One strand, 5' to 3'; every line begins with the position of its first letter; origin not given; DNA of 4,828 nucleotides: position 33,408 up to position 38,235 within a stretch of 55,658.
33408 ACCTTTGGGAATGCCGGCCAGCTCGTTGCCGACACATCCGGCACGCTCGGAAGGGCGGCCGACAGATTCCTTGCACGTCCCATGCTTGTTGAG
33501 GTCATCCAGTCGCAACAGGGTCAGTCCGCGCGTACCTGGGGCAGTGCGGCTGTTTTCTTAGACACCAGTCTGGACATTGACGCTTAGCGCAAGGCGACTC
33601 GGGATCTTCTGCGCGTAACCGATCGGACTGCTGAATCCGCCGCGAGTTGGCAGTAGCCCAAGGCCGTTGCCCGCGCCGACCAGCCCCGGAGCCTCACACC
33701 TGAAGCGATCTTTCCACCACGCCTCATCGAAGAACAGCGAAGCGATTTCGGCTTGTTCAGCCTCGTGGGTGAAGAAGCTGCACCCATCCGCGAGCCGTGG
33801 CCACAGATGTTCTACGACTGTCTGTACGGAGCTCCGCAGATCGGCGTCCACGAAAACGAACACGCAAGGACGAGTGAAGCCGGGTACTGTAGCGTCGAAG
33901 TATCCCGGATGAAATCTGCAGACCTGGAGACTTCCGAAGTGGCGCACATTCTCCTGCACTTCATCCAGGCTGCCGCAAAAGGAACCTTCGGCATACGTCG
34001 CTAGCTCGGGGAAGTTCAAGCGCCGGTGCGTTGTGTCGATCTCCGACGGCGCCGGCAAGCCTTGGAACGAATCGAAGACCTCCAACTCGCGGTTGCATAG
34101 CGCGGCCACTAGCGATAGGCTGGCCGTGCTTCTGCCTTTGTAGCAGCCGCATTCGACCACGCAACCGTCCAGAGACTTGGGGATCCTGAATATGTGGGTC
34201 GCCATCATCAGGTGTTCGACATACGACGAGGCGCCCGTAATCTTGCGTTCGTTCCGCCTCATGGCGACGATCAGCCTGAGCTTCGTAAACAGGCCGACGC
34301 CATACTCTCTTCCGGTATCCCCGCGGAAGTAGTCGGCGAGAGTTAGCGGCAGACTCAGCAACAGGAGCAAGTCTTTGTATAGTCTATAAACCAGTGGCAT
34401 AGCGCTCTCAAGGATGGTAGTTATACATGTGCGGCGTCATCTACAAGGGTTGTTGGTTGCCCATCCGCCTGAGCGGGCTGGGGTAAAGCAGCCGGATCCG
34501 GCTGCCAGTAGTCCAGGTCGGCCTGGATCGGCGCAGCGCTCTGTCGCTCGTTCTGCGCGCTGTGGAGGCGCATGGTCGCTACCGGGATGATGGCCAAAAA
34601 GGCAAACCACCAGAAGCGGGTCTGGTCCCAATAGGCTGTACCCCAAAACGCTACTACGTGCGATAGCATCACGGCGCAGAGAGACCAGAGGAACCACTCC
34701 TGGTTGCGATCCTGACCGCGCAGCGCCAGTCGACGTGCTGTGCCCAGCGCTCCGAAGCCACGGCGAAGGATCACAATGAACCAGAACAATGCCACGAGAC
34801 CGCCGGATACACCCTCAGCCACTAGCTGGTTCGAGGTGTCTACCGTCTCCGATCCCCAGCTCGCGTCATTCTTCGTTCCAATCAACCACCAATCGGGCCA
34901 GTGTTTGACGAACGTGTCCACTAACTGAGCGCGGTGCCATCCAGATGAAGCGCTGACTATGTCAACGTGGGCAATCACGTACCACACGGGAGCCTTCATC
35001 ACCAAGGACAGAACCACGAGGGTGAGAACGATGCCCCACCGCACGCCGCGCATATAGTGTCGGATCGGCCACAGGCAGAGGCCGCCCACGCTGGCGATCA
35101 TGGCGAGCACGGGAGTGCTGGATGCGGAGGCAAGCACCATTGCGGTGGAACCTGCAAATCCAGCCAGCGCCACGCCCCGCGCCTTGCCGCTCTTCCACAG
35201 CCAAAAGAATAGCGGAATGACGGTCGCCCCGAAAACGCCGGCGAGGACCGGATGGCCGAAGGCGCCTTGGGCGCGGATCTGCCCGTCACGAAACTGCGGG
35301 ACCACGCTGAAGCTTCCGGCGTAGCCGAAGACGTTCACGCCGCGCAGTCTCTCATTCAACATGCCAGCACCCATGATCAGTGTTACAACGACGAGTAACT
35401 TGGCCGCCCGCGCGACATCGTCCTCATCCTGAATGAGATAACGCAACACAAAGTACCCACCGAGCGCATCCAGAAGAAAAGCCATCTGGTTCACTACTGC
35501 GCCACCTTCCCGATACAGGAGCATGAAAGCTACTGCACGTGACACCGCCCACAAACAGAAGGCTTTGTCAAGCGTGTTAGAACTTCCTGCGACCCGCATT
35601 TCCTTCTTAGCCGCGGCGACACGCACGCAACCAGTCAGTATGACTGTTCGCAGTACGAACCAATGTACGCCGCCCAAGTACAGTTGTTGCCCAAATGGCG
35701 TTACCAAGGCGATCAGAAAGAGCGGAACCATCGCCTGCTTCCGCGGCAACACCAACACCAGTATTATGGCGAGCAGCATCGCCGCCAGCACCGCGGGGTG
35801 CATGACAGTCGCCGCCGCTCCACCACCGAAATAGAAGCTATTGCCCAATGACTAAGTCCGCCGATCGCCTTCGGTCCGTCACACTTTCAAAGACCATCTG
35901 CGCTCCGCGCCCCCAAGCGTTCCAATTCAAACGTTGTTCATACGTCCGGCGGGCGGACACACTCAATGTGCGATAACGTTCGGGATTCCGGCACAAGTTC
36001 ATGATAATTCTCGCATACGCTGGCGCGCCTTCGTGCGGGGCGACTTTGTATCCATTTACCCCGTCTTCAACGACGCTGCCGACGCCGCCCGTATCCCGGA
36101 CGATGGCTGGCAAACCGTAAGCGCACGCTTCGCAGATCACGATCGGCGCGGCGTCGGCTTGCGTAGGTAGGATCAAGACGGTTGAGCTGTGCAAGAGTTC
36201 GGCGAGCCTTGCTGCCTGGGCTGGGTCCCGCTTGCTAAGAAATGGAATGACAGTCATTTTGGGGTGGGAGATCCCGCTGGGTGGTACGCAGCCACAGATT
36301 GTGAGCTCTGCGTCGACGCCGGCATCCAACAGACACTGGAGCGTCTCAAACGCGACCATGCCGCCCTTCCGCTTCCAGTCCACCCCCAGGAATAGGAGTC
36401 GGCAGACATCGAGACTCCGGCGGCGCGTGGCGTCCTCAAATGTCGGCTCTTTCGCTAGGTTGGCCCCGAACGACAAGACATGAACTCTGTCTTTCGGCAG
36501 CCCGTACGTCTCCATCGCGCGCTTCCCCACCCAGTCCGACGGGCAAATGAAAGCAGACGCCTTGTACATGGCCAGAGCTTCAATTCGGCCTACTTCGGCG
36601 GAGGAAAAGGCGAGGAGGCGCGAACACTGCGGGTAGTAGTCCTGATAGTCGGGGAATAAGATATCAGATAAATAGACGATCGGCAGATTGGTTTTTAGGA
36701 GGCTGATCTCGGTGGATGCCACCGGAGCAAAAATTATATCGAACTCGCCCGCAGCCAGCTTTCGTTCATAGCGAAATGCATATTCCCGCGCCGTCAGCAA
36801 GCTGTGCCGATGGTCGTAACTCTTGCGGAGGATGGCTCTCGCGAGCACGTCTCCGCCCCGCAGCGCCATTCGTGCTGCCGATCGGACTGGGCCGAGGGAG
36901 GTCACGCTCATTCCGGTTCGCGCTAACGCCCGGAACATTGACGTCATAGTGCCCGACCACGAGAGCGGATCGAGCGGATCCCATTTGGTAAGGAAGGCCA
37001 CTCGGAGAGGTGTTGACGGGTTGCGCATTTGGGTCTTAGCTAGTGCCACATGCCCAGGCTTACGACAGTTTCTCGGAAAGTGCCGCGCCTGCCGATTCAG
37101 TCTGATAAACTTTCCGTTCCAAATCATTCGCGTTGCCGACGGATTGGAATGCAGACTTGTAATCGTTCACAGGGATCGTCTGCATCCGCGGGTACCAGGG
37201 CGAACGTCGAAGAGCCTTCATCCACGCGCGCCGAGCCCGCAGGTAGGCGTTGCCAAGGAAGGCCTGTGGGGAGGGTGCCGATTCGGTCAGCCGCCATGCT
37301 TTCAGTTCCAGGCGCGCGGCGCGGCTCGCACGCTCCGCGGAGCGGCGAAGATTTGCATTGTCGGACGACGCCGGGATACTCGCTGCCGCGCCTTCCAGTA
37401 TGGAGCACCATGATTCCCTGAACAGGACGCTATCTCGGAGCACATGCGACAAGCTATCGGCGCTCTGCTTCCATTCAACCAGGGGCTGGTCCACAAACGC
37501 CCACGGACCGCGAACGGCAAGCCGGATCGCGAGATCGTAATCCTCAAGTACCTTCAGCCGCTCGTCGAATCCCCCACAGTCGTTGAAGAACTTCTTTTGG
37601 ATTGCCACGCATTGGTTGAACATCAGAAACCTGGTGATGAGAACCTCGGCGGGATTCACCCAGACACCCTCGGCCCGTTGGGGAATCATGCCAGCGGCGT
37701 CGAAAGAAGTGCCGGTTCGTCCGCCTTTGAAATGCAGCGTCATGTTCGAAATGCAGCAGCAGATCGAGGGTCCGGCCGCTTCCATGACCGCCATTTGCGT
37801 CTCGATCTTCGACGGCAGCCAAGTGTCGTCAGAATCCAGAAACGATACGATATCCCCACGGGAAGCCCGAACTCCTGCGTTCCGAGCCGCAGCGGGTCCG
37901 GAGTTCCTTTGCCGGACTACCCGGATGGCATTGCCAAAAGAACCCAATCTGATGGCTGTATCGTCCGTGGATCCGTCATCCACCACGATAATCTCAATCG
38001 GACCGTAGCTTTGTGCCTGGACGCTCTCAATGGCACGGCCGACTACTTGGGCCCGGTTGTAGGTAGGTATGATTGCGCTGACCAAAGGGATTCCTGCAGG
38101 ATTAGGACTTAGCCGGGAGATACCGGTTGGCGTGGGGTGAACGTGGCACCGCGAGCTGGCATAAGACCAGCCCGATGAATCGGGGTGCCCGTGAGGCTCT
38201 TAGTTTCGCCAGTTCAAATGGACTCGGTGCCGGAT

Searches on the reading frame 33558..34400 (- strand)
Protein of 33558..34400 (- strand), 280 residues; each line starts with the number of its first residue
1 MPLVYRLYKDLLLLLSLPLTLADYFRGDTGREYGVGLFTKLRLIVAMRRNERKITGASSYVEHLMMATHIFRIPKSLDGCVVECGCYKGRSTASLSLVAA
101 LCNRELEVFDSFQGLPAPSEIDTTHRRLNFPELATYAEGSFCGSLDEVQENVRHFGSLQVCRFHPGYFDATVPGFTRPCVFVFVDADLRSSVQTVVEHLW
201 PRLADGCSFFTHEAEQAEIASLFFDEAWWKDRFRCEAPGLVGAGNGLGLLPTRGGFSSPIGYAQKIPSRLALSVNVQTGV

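Call 21: search_protein_families(library=pfam, proteins=[window:33558-34400:-], max_evalue=0.001)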
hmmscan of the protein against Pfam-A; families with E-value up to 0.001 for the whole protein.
window:33558-34400:- (280 aa): 2 families
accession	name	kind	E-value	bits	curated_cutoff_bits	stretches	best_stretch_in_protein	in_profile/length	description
PF05711.17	TylF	-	3.5e-12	46.6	23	1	76-207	90-222/264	Macrocin-O-methyltransferase (TylF)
PF13578.12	Methyltransf_24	-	2.1e-11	45.1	26.3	1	82-213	1-104/105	Methyltransferase domain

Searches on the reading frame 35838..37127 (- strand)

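Call 21: search_protein_families(library=pfam, proteins=[window:35838-37127:-], max_evalue=0.001)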
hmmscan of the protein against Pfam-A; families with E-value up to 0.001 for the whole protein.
window:35838-37127:- (429 aa): 5 families
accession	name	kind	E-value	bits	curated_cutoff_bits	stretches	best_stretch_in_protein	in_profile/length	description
PF00534.26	Glycos_transf_1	-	5.3e-15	55.8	26.4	1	307-393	85-170/172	Glycosyl transferases group 1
PF13692.12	Glyco_trans_1_4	-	1e-14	55.4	27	1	243-381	3-142/142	Glycosyl transferases group 1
PF13439.12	Glyco_transf_4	-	1.5e-08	35.3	28.5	1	63-224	10-168/170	Glycosyltransferase Family 4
PF20706.3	GT4-conflict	-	1.6e-07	31.1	26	1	212-404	171-380/385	Family 4 Glycosyltransferase in conflict systems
PF13579.12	Glyco_trans_4_4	-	2.3e-06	28.5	29.7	1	62-221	8-158/158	Glycosyl transferase 4-like domain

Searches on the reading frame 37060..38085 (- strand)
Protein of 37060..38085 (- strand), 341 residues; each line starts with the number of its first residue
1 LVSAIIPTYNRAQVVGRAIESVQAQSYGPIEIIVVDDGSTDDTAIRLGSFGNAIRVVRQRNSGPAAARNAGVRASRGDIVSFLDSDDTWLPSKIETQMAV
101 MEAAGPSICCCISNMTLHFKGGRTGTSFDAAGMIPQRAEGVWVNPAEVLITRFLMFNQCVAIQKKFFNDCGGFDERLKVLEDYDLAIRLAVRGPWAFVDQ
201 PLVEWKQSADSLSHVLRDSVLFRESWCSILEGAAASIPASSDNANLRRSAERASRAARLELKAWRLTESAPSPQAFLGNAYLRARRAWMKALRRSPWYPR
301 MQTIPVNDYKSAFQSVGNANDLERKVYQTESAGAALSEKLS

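Call 19: search_protein_families(library=pfam, proteins=[window:37060-38085:-], max_evalue=0.00001)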
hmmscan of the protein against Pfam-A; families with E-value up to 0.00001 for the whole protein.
window:37060-38085:- (341 aa): 3 families
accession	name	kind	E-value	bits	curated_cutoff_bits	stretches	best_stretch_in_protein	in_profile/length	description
PF00535.33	Glycos_transf_2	-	1.6e-33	116.4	23.3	1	3-111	1-113/168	Glycosyl transferase family 2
PF10111.15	Glyco_tranf_2_2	-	1e-18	68.3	27.3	1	4-213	2-223/276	Glycosyltransferase like family 2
PF13641.12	Glyco_tranf_2_3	-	1.1e-14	55.4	27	1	2-193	3-198/230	Glycosyltransferase like family 2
